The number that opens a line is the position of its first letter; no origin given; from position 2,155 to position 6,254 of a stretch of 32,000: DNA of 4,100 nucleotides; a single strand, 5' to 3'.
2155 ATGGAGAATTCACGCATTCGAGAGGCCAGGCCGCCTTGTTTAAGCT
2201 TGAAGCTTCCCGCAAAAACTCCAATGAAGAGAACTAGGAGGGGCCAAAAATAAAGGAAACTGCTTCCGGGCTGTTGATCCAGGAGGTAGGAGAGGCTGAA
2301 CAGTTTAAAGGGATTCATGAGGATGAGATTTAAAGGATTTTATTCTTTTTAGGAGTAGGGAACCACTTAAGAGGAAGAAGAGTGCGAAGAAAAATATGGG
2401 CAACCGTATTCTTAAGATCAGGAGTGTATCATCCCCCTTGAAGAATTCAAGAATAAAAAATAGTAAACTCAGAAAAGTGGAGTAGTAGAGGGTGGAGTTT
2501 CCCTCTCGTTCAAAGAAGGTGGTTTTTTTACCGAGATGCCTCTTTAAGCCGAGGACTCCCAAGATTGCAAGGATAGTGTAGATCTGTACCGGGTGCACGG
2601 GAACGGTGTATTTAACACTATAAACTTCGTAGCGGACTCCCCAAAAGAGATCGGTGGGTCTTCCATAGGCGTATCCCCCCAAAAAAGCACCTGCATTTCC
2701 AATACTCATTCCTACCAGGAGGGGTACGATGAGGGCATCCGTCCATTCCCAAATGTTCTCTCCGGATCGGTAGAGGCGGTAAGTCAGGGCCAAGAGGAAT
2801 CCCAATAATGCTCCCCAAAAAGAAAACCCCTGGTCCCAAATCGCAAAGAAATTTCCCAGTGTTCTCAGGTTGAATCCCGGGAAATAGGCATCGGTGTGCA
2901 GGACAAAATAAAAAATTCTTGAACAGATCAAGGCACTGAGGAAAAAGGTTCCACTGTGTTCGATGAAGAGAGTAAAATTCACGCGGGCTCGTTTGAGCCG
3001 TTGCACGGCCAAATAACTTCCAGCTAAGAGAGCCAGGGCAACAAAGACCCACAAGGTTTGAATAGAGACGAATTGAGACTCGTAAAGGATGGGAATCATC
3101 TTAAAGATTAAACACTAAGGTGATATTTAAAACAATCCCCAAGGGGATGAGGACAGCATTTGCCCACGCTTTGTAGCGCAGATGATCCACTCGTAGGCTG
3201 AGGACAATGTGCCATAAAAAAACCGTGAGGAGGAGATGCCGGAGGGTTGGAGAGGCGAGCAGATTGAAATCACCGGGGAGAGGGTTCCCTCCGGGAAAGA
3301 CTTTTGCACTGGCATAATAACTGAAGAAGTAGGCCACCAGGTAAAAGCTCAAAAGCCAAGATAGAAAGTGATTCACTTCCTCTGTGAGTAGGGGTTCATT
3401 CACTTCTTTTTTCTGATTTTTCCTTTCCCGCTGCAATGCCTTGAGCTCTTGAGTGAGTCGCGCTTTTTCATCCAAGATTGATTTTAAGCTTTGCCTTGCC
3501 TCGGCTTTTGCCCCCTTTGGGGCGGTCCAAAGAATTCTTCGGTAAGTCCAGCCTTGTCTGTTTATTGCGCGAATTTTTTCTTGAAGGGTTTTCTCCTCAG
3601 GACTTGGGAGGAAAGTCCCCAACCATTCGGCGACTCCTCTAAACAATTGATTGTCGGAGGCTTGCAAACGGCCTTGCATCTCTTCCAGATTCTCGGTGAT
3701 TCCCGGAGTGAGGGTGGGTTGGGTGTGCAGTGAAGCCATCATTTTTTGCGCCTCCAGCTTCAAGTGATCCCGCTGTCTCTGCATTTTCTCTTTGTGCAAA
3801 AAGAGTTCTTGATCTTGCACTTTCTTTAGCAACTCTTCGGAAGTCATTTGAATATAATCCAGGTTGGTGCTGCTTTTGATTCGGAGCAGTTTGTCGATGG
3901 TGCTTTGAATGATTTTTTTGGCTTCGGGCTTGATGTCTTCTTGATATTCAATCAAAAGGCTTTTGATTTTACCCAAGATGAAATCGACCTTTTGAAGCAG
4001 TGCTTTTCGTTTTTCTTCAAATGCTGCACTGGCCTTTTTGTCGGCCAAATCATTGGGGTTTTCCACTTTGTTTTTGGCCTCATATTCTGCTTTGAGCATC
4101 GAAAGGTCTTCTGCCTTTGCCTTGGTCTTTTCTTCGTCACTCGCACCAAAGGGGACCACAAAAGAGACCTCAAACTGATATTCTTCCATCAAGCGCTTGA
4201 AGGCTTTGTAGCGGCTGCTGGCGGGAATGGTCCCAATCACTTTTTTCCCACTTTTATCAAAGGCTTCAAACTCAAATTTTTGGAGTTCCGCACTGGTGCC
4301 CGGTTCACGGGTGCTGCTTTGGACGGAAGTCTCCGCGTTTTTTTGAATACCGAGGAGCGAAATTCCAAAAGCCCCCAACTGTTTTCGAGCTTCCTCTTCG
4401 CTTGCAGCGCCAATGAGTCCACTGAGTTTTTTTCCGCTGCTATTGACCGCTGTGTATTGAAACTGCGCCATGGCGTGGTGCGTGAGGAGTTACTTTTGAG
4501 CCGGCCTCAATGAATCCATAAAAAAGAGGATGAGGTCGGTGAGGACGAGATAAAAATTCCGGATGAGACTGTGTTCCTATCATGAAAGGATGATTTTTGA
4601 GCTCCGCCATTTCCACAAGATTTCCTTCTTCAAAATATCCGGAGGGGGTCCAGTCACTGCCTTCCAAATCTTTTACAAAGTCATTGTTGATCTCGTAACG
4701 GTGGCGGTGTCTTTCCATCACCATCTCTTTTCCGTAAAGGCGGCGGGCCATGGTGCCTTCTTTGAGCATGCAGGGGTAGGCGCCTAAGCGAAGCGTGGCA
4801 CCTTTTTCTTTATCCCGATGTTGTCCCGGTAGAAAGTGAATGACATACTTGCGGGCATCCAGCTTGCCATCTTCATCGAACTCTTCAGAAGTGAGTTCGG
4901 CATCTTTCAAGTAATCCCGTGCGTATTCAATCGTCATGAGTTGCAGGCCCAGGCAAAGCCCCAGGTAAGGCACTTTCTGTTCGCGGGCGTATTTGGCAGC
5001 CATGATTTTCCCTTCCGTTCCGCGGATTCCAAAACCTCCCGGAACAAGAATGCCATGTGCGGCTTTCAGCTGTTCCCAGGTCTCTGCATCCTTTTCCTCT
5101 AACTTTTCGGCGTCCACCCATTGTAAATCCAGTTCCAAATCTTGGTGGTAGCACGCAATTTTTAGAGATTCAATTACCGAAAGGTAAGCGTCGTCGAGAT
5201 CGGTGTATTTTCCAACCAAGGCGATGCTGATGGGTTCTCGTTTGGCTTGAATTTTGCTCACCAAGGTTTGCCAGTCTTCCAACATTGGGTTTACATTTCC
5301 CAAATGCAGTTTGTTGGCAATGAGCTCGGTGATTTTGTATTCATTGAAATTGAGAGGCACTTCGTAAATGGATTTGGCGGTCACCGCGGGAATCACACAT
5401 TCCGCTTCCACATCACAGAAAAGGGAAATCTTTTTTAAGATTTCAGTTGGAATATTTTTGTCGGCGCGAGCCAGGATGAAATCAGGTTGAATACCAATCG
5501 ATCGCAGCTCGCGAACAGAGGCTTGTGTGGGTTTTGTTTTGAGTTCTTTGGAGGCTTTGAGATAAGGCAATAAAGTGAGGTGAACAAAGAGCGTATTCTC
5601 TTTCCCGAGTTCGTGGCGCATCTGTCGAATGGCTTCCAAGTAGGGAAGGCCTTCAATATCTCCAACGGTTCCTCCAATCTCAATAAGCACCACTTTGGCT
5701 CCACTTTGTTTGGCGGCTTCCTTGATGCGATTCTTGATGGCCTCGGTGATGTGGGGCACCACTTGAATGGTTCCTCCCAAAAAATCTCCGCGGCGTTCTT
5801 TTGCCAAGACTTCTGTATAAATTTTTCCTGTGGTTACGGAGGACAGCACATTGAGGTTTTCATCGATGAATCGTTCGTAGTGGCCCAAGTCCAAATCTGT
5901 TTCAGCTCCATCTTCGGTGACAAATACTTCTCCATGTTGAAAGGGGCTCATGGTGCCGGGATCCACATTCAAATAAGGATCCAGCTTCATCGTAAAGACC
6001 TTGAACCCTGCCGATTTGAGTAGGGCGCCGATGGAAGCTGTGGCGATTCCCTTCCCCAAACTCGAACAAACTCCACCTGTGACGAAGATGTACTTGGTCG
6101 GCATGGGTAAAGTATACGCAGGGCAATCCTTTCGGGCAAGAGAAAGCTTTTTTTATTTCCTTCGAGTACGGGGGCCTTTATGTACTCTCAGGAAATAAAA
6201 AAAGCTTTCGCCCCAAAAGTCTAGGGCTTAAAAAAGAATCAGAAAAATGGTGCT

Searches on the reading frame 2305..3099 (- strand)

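Call 50: search_protein_families(library=pfam, proteins=[window:2305-3099:-])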
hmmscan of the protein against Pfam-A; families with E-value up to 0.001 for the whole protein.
window:2305-3099:- (264 aa): 1 family
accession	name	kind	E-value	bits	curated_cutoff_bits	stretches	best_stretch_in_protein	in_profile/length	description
PF01790.23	LGT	-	2.5e-29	102.7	24.9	1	6-244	4-233/240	Prolipoprotein diacylglyceryl transferase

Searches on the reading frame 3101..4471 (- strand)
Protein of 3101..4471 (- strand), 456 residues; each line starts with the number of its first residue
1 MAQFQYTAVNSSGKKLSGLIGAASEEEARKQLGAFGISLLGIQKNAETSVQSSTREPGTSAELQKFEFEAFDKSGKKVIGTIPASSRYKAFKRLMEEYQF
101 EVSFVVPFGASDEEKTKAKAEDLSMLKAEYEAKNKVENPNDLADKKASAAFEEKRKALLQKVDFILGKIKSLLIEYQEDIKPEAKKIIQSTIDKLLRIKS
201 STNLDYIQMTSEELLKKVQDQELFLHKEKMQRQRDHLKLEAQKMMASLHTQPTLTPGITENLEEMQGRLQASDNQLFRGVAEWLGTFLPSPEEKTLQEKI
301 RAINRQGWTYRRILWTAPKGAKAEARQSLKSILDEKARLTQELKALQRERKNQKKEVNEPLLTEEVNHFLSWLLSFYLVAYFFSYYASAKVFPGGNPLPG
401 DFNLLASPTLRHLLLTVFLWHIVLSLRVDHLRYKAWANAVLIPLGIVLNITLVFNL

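Call 50: search_protein_families(library=pfam, proteins=[window:3101-4471:-])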
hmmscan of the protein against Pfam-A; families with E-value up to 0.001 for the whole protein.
window:3101-4471:- (456 aa): 0 families

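Call 64: search_protein_families(library=pfam, proteins=[window:3101-4471:-], max_evalue=0.01)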
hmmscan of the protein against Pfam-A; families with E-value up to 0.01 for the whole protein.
window:3101-4471:- (456 aa): 0 families

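Call 84: search_protein_families(library=ncbifam, proteins=[window:3101-4471:-], max_evalue=0.01)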
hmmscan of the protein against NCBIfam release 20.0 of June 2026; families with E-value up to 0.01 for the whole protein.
window:3101-4471:- (456 aa): 1 family
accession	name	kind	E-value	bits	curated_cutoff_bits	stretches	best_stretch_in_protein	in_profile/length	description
TIGR02120.1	GspF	equivalog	7.8e-09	35.3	424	1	4-49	1-45/401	type II secretion system inner membrane protein GspF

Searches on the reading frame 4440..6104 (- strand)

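Call 50: search_protein_families(library=pfam, proteins=[window:4440-6104:-])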
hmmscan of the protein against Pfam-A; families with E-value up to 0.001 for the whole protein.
window:4440-6104:- (554 aa): 3 families
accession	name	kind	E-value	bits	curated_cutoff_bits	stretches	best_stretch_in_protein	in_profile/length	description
PF06418.20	CTP_synth_N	-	1.4e-123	411.9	26.1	1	4-268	1-265/265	CTP synthase N-terminus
PF00117.34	GATase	-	1.4e-33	116.7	22.8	1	304-533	3-189/190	Glutamine amidotransferase class-I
PF07722.19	Peptidase_C26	-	2.5e-05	24.6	20.5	1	369-516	97-219/219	Peptidase C26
